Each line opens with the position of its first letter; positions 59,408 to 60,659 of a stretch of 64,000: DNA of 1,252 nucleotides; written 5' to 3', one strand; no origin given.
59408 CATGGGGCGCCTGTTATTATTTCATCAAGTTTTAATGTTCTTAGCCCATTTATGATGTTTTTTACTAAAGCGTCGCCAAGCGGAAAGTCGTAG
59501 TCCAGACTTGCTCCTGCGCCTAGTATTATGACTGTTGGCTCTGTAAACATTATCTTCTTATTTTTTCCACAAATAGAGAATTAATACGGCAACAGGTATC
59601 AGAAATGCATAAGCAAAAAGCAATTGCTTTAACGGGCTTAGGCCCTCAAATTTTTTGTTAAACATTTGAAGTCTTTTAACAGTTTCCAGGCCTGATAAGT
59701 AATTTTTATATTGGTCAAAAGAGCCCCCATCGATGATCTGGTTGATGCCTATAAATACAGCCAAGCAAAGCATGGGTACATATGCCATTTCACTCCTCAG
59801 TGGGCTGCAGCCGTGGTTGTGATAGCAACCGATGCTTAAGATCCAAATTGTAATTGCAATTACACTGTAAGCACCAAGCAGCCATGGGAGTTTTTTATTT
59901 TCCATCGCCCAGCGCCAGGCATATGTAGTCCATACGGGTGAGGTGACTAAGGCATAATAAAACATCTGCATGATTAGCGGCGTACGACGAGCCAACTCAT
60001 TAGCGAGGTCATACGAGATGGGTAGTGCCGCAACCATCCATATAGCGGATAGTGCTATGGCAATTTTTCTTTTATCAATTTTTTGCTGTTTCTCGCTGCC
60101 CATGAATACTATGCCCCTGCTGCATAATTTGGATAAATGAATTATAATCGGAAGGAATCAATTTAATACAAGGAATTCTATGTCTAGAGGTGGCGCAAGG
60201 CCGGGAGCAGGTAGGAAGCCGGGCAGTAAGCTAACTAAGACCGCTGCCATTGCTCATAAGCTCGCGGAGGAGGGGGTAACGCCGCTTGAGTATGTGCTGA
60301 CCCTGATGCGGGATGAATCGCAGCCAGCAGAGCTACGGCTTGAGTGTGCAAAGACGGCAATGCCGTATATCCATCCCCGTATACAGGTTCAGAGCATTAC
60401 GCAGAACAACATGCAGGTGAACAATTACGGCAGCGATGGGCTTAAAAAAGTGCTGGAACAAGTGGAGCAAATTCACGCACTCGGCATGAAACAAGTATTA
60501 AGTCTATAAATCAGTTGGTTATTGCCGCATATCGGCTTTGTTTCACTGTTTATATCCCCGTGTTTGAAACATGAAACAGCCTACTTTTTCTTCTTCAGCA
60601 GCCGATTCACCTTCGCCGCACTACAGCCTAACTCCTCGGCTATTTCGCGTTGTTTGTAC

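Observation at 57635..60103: Polytopic membrane protein + SIR2-like protein pair (with an adjacent secreted PLD nuclease) in the cargo slot of the intact satellite-like element: candidate undescribed NADase-type defence system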

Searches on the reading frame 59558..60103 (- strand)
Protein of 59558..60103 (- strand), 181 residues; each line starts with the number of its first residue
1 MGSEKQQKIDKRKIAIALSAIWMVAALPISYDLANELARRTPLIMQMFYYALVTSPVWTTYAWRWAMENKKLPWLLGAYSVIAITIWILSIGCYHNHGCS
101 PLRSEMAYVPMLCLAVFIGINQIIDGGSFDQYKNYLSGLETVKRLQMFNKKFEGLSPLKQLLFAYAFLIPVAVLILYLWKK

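Call 3: search_protein_families(library=pfam, proteins=[window:59558-60103:-], max_evalue=0.1)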
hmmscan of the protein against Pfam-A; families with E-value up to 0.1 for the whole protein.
window:59558-60103:- (181 aa): 0 families

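Call 4: search_protein_families(library=padloc, proteins=[window:59558-60103:-], max_evalue=0.1)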
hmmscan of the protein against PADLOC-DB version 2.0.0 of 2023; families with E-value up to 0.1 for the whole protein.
window:59558-60103:- (181 aa): 0 families

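Call 5: search_protein_families(library=ncbifam, proteins=[window:59558-60103:-], max_evalue=0.1)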
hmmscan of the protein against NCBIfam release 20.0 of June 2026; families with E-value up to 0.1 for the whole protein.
window:59558-60103:- (181 aa): 0 families

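Call 9: find_homologous_proteins(query=window:59558-60103:-)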
Query window:59558-60103:- (181 aa): 1 proteins with E <= 0.001 among 124 candidates.
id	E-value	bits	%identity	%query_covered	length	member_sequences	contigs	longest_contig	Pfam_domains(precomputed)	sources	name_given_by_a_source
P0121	1.2e-116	405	100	100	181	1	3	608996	-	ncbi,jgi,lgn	jgi:hypothetical protein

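Call 38: search_protein_representatives(protein=window:59558-60103:-)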
Query: 181 residues. Proteins with E-value up to 0.001 (for the whole library): 26; up to 1e-10: 2; up to 1e-30: 1. The best 26 are listed.
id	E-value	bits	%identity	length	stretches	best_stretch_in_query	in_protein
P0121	3.8e-117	405.0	100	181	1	1-181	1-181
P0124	1.4e-13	67.5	35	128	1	9-120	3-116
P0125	3.8e-10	56.3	37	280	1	9-129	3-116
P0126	1.2e-08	51.5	32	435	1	9-128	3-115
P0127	2.1e-08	50.7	35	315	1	9-128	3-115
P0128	2.8e-08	50.3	32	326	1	10-121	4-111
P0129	4.8e-08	49.5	31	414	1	9-134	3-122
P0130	1.2e-07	48.1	34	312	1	8-133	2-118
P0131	1.4e-07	48.0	32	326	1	9-122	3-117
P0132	1.7e-07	47.7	33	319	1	10-152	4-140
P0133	2.2e-07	47.3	33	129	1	9-121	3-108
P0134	5.2e-07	46.1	31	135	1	11-123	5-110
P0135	1.9e-06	44.3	31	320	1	8-127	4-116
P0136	4.0e-06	43.2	28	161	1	7-122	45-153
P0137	7.0e-06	42.4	31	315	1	8-85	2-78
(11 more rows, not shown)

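Call 46: find_encoding_contigs(protein=P0134, flank=8000, max_places=4)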
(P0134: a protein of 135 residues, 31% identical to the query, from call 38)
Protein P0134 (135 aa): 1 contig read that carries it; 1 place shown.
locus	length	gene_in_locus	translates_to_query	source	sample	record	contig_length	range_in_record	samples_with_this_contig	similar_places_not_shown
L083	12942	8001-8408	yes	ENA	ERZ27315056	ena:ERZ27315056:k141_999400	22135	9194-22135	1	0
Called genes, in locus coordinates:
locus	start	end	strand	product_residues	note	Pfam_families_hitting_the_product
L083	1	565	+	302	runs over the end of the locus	PF02737:3HCDH_N (weak), PF02826:2-Hacid_dh_C, PF03435:Sacchrp_dh_NADP (faint), PF03446:NAD_binding_2, PF03807:F420_oxidored (weak), PF07991:KARI_N (weak), PF14833:NAD_binding_11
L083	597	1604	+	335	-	PF00441:Acyl-CoA_dh_1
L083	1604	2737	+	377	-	PF02771:Acyl-CoA_dh_N, PF02770:Acyl-CoA_dh_M, PF00441:Acyl-CoA_dh_1 (weak)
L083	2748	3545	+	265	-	PF00378:ECH_1, PF16113:ECH_2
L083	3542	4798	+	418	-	PF02515:CoA_transf_3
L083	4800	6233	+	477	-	PF00171:Aldedh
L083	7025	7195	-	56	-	-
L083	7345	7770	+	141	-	PF07729:FCD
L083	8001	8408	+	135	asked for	-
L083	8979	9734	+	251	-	PF00563:EAL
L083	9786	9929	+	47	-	-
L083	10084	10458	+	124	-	PF00072:Response_reg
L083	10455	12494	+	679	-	PF02743:dCache_1 (weak), PF00512:HisKA, PF02518:HATPase_c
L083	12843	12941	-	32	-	?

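Call 47: find_encoding_contigs(protein=P0126, flank=8000, max_places=4)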
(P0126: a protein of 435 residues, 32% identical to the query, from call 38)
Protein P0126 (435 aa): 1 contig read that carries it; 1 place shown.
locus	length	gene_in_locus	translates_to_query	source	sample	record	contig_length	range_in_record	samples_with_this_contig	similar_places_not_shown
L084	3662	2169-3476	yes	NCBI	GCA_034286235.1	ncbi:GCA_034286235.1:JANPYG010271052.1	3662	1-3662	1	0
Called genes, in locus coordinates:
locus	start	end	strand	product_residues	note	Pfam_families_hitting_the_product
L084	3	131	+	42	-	?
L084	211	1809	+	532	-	PF13481:AAA_25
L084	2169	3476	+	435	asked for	-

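Call 48: find_encoding_contigs(protein=P0124, flank=8000, max_places=4)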
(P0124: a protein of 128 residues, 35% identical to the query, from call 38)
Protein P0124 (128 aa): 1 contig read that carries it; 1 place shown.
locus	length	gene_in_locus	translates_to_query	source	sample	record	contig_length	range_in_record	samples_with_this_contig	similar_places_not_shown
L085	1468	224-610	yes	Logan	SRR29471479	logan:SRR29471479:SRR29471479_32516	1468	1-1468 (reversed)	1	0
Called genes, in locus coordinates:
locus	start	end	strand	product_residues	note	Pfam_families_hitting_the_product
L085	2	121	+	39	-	?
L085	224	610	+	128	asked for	-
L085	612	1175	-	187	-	PF00565:SNase (weak)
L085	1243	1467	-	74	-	?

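Call 49: find_encoding_contigs(protein=P0125, flank=8000, max_places=4)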
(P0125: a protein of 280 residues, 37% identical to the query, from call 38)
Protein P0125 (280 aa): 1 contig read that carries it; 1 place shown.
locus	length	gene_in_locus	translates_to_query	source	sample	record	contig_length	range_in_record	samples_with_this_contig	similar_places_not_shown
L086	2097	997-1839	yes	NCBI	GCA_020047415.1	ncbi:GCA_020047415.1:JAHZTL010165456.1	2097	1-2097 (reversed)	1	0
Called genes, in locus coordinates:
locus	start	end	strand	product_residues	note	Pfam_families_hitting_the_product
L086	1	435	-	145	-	?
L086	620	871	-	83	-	-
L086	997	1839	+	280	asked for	-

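Call 50: find_encoding_contigs(protein=P0129, flank=8000, max_places=4)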
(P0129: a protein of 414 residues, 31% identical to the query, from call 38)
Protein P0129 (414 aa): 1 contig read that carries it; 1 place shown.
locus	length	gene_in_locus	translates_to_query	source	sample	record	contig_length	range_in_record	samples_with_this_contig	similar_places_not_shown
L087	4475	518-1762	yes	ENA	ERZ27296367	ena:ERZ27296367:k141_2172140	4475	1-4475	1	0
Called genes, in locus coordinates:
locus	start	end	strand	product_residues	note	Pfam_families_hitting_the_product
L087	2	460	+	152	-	?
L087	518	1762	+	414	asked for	-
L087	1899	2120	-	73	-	-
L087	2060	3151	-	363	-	PF12698:ABC2_membrane_3 (weak)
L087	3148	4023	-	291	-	PF00005:ABC_tran, PF13304:AAA_21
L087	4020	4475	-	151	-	?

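Call 51: find_encoding_contigs(protein=P0131, flank=8000, max_places=4)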
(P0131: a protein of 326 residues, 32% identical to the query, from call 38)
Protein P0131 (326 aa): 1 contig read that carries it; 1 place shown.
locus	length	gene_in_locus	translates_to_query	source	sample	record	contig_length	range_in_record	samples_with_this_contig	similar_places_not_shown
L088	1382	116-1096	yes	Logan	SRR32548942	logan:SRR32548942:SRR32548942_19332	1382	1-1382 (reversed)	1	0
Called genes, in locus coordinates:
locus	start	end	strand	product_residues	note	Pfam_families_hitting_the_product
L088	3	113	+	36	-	?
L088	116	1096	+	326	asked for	-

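Call 67: search_protein_families(library=phrogs, proteins=[window:59558-60103:-], max_evalue=0.001)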
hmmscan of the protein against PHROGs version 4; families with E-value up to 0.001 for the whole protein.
window:59558-60103:- (181 aa): 0 families

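Call 84: search_protein_families(library=pfam, alignment_id=A2, max_evalue=0.01)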
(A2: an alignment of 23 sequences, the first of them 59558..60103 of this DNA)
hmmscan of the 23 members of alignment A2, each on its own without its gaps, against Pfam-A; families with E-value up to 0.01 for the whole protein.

A. member 1, window:59558-60103:- (181 aa): 0 families

B. families by the number of members that match (of 23 scanned): 6 families
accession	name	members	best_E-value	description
PF01348.27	Intron_maturas2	1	0.0023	Type II intron maturase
PF14023.12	Bestrophin-like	1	0.0038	Bestrophin-like domain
PF09721.15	Exosortase_EpsH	1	0.0049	Transmembrane exosortase (Exosortase_EpsH)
PF19942.4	DUF6404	1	0.008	Family of unknown function (DUF6404)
PF07907.16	YibE_F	1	0.0081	YibE/F-like protein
PF03547.23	Mem_trans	1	0.0083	Membrane transport protein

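Call 90: predict_structure(alignment_id=A2)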
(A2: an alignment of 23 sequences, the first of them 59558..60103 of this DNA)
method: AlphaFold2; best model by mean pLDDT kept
length: 181 residues; sequences in the alignment: 23
mean_pLDDT: 85.0   pTM: 0.65
mean pLDDT of the five models: 85.0, 84.0, 83.2, 82.4, 81.6
residues with pLDDT >= 90: 84; 70-90: 75; 50-70: 22; < 50: 0
segments of 3 or more residues with pLDDT < 50: none
pLDDT, mean of each block of 10 residues (from residue 1): 82 94 97 89 94 96 93 89 93 79 84 95 79 67 70 80 76 76 71
secondary structure, 60 per line:
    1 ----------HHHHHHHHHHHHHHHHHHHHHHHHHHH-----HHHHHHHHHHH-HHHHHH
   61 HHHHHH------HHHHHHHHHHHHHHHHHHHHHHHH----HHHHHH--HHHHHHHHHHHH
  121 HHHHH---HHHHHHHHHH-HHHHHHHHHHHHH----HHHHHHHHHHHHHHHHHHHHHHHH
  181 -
elements in order: H11-37 H43-53 H55-66 H73-96 H101-106 H109-125 H129-138 H140-152 H157-180

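Call 93: fold_search(model_id=the predicted structure, library=pdb)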
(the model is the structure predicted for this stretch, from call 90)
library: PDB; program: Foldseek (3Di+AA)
matches with E <= 10: 126; with E <= 0.001: 0
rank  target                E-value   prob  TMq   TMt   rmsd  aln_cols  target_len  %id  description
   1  5h3d_B                2.5e-01  0.14  0.17  0.10  38.4       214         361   14  Helical structure of membrane tubules decorated by ACAP1 (BARPH doamin) protein by cryo-electron microscopy and MD sim (released 2019-01-16)
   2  1yo7_A                4.8e-01  0.77  0.36  0.47   5.9       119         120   11  Re-engineering topology of the homodimeric ROP protein into a single-chain 4-helix bundle (released 2005-02-15)
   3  9p91_A                5.1e-01  0.25  0.24  0.08  11.9       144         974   15  Avian TRPM8 (Parus major) semi-swapped, ligand-free structure resolved in cell vesicles using cryo-EM (released 2026-03-25)
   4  9az6_F                5.7e-01  0.35  0.32  0.31  11.4       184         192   10  F-actin-Talin(R13-DD) complex (released 2025-02-12)
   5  9s9k_A                8.9e-01  0.14  0.24  0.24  13.5       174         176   11  S. islandicus CdvB (semi open) (released 2026-01-28)
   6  8sin_A                1.1e+00  0.13  0.23  0.13  25.4       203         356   10  KCNQ1 with voltage sensor in the down conformation (released 2023-05-31)
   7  3g6b_B                1.2e+00  0.09  0.19  0.17  36.3       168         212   14  Crystal structure of a Soluble Chemoreceptor from Thermotoga maritima Asn217Ile mutant (released 2009-07-28)
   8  3g67_B                1.5e+00  0.08  0.19  0.17  36.2       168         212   14  Crystal Structure of a Soluble Chemoreceptor from Thermotoga maritima (released 2009-07-28)
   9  9a72_A                1.7e+00  0.06  0.16  0.12  26.7       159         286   16  Integrative model of YFMS-CHEW by crosslinking MS and deep learning (released 2024-09-18)
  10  7emf_G                1.8e+00  0.15  0.22  0.24  24.9       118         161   13  Human Mediator (deletion of MED1-IDR) in a Tail-extended conformation (released 2021-05-05)
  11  3s9o_C                1.8e+00  0.06  0.18  0.19  14.4       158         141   12  The Focal Adhesion Targeting (FAT) domain of the Focal Adhesion Kinase showing N-terminal interactions in cis (released 2012-06-06)
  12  7qhm_F                2.0e+00  0.15  0.23  0.22  10.5       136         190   12  Cytochrome bcc-aa3 supercomplex (respiratory supercomplex III2/IV2) from Corynebacterium glutamicum (stigmatellin and  (released 2022-05-18)
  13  3rv1_B                2.0e+00  0.10  0.23  0.19  18.9       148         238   14  Crystal structure of the N-terminal and RNase III domains of K. polysporus Dcr1 E224Q mutant (released 2011-08-03)
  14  7e1v_G                2.2e+00  0.18  0.23  0.22   9.7       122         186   11  Cryo-EM structure of apo hybrid respiratory supercomplex consisting of Mycobacterium tuberculosis complexIII and Mycob (released 2021-10-13)
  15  9b6h_A                2.3e+00  0.08  0.21  0.07  12.6       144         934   13  Cryo-EM structure of the mouse TRPM8 channel in complex with the antagonist TC-I 2014 and the cooling agonist C3 (released 2024-08-21)
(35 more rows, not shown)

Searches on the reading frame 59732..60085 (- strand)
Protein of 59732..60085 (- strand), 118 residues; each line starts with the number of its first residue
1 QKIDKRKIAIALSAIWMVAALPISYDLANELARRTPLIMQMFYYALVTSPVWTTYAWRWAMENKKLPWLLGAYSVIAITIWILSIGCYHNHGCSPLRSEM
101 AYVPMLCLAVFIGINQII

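Call 44: find_homologous_proteins(query=A3, max_evalue=0.001)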
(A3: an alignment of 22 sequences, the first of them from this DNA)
Query A3 (22 sequences) (118 aa, profile of the alignment): 3 proteins with E <= 0.001 among 5805 candidates.
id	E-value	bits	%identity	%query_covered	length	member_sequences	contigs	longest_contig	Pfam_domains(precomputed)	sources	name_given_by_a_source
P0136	6.5e-35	137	27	95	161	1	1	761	-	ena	-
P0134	1.9e-31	126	29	90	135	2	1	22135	-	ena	-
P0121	1.3e-28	117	100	100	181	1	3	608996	-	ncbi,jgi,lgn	jgi:hypothetical protein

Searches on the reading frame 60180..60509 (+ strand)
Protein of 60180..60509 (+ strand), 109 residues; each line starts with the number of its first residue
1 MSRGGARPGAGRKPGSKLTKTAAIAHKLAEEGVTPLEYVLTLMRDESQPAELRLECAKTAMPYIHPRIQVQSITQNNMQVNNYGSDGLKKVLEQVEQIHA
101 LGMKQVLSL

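Call 3: search_protein_families(library=pfam, proteins=[window:60180-60509:+], max_evalue=0.1)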
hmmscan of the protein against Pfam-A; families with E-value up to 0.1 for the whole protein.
window:60180-60509:+ (109 aa): 0 families

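Call 4: search_protein_families(library=padloc, proteins=[window:60180-60509:+], max_evalue=0.1)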
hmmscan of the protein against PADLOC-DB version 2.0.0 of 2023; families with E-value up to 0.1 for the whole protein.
window:60180-60509:+ (109 aa): 0 families

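Call 5: search_protein_families(library=ncbifam, proteins=[window:60180-60509:+], max_evalue=0.1)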
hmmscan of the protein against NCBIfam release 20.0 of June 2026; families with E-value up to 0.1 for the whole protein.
window:60180-60509:+ (109 aa): 0 families

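Call 67: search_protein_families(library=phrogs, proteins=[window:60180-60509:+], max_evalue=0.001)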
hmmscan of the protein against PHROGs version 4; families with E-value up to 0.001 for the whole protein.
window:60180-60509:+ (109 aa): 3 families
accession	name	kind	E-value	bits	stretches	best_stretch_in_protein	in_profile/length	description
phrog_15261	-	unknown function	2.3e-19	70.7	1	1-77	6-82/99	-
phrog_641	-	head and packaging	3.7e-05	25.3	1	24-68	83-127/162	terminase small subunit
phrog_8771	-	unknown function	0.00064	20.7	1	10-80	30-103/142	-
